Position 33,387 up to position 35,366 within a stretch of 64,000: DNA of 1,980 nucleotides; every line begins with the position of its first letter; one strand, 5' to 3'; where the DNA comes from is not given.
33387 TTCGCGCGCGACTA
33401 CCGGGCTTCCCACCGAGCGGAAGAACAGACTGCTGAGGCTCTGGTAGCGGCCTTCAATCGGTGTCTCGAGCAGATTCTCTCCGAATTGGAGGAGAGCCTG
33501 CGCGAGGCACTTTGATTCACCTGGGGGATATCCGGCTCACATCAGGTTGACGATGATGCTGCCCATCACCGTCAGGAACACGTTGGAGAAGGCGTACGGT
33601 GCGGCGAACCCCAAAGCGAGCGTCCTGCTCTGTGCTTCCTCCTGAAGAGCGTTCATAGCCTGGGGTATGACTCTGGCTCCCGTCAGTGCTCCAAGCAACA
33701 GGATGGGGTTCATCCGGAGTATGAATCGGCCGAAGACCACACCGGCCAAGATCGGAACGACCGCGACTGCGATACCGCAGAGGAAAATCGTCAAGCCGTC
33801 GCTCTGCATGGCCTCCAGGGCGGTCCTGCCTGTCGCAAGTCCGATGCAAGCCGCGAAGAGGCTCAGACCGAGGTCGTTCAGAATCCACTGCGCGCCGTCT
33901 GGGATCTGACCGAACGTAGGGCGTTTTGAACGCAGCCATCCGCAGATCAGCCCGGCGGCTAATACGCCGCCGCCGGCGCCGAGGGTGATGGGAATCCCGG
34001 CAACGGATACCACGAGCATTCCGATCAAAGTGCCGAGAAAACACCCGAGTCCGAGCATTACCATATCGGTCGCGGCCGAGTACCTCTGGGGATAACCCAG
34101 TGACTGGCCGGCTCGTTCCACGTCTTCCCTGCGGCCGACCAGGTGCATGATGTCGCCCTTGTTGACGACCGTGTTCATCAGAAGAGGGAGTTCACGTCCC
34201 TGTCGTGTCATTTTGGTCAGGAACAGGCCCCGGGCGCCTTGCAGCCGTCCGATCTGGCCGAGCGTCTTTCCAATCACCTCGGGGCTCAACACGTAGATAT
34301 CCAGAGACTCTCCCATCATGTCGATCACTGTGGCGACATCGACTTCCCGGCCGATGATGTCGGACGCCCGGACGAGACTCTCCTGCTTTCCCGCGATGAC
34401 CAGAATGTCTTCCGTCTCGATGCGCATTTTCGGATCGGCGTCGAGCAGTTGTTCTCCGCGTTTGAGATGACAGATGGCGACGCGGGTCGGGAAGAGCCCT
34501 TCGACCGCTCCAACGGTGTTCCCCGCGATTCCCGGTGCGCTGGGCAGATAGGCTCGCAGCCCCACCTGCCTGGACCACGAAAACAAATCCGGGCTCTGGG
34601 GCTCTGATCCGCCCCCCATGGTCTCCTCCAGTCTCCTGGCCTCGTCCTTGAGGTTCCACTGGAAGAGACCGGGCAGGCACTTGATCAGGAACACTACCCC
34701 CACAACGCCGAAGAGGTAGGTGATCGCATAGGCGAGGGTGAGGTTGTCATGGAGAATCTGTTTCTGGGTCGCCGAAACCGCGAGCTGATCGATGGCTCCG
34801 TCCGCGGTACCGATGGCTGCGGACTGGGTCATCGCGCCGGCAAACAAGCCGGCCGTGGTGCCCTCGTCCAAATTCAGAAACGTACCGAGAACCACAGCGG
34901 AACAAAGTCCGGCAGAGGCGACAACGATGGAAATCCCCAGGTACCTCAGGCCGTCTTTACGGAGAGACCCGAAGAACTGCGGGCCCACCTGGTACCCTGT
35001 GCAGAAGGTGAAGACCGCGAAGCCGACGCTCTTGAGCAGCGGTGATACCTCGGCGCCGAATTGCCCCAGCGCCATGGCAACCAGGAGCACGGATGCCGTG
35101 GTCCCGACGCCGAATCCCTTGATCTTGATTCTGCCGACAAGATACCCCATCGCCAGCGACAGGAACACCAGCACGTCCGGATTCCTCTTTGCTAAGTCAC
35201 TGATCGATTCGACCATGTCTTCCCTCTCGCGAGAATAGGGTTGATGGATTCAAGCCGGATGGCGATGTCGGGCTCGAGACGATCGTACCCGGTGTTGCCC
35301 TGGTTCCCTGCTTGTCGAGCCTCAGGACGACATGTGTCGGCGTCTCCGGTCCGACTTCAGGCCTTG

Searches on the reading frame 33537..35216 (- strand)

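Call 12: search_protein_families(library=pfam, proteins=[window:33537-35216:-], max_evalue=0.0001)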
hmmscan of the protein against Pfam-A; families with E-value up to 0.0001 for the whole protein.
window:33537-35216:- (559 aa): 2 families
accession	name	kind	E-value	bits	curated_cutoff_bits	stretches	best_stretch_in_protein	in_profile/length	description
PF06826.17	Asp-Al_Ex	-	1.4e-68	230.4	27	2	388-556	2-166/167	Predicted Permease Membrane Region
PF02080.26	TrkA_C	-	6.1e-10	39.3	27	0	229-287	11-69/71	TrkA-C domain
